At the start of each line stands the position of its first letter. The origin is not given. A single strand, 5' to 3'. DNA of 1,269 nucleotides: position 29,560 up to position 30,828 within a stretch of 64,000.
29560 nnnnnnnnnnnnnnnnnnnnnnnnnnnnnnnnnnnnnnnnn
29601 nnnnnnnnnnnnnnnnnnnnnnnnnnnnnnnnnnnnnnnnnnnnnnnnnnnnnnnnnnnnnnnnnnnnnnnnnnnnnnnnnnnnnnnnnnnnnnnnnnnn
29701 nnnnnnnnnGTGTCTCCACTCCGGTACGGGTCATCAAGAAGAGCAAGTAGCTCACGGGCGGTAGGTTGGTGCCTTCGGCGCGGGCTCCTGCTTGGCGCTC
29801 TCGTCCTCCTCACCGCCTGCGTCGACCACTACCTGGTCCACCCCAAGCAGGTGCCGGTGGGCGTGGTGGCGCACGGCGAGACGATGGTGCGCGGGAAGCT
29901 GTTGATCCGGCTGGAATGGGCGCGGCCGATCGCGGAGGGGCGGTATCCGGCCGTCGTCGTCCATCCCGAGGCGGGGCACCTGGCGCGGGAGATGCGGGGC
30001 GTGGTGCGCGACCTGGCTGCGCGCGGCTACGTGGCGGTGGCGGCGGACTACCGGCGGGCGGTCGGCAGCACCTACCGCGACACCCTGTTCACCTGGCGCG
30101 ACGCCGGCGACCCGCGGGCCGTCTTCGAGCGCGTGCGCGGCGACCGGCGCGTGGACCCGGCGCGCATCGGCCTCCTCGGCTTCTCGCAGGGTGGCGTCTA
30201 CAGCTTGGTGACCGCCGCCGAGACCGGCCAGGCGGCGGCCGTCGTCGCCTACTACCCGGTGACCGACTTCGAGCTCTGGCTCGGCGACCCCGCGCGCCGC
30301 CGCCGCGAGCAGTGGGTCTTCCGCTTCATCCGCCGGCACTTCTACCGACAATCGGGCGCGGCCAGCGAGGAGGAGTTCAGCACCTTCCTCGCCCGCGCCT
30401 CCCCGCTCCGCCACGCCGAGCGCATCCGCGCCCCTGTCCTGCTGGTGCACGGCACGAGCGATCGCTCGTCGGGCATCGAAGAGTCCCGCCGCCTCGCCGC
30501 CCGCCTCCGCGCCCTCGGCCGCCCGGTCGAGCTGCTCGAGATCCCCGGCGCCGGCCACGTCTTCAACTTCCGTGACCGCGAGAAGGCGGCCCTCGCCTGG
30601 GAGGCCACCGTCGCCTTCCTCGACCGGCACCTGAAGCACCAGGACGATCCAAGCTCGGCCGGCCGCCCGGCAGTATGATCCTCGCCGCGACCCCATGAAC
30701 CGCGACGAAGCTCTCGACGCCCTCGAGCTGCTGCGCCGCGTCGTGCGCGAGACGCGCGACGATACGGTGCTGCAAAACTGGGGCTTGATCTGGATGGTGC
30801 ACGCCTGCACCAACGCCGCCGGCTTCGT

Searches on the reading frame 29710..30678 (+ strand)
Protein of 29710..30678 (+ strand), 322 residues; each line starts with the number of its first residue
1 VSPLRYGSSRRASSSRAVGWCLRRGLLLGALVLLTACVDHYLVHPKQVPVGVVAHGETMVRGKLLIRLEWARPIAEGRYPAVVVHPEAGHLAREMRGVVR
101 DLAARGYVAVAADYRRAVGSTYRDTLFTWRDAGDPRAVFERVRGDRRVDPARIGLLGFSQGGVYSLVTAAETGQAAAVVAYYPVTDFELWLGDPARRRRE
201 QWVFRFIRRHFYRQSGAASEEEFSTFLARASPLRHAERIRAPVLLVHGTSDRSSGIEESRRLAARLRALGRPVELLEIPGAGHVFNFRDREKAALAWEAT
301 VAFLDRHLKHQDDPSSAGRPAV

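Call 52: search_protein_families(library=pfam, proteins=[window:29710-30678:+], max_evalue=0.01)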
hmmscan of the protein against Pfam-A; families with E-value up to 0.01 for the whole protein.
window:29710-30678:+ (322 aa): 12 families
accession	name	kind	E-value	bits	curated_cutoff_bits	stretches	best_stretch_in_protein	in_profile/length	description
PF01738.24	DLH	-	1.3e-20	74.4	21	1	73-307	8-216/217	Dienelactone hydrolase family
PF00326.27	Peptidase_S9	-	1.9e-17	63.9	22.6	1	102-310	10-212/213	Prolyl oligopeptidase family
PF07859.19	Abhydrolase_3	-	8.2e-12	45.8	25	1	96-285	18-208/210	alpha/beta hydrolase fold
PF02129.25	Peptidase_S15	-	2.1e-09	37.9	23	1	78-187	18-132/262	X-Pro dipeptidyl-peptidase (S15 family)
PF20434.5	BD-FAE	-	3.6e-08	33.6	26.8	1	96-266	37-215/215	BD-FAE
PF12146.15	Hydrolase_4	-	2.5e-07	30.7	27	1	233-283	184-232/239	Serine aminopeptidase, S33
PF05448.18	AXE1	-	3e-07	29.9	21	1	138-252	163-275/321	Acetyl xylan esterase (AXE1)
PF03583.20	LIP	-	1.3e-05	25.1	23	0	216-297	192-273/286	Secretory lipase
PF08840.17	BAAT_C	-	2e-05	25.2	20.9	1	148-285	19-160/210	BAAT / Acyl-CoA thioester hydrolase C terminal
PF00561.26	Abhydrolase_1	-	0.00014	22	25.8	0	238-287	197-242/245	alpha/beta hydrolase fold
PF02230.22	Abhydrolase_2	-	0.0013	19.1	23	0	148-179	102-134/217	Phospholipase/Carboxylesterase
PF03959.19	FSH1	-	0.0015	18.6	21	1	154-280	104-197/211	Serine hydrolase (FSH1)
